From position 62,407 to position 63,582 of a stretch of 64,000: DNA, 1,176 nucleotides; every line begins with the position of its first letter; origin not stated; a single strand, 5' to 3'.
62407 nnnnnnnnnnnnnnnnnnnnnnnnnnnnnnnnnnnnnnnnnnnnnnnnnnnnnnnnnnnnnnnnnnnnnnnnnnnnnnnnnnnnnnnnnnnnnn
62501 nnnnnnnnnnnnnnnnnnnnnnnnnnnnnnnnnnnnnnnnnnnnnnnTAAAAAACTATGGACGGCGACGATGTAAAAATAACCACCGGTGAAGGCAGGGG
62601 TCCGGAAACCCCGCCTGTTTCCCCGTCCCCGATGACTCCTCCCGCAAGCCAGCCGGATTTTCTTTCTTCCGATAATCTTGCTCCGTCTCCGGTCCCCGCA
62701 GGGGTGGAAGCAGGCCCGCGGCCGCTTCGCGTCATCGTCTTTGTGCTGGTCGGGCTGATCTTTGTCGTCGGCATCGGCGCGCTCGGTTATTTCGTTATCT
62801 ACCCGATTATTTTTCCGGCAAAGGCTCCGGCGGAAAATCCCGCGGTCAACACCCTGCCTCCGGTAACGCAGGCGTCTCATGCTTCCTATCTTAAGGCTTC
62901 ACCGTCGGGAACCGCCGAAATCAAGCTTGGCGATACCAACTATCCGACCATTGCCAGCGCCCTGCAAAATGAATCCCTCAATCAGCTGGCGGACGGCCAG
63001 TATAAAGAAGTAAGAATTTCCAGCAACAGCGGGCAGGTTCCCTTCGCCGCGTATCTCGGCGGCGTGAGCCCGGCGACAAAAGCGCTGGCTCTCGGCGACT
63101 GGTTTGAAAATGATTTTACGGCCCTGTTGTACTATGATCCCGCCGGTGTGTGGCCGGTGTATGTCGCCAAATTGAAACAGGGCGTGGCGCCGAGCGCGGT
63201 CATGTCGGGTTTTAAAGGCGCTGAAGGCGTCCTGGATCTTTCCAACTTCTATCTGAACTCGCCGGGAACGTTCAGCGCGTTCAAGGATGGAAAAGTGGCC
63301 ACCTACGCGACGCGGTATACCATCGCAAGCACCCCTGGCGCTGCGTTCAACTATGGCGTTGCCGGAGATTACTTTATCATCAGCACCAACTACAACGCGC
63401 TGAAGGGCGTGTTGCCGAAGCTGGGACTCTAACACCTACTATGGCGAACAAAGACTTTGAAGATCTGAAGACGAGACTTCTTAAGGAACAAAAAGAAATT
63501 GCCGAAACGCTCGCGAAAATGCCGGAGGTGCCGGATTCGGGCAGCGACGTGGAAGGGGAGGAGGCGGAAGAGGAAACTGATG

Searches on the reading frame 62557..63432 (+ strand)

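Call 6: search_protein_families(library=pfam, proteins=[window:62557-63432:+], max_evalue=0.01)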
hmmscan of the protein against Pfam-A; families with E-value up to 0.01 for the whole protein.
window:62557-63432:+ (291 aa): 1 family
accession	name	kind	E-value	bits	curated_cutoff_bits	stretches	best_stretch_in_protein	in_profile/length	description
PF12551.13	PHBC_N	-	0.0019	18.4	25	0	164-183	15-34/43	Poly-beta-hydroxybutyrate polymerase N terminal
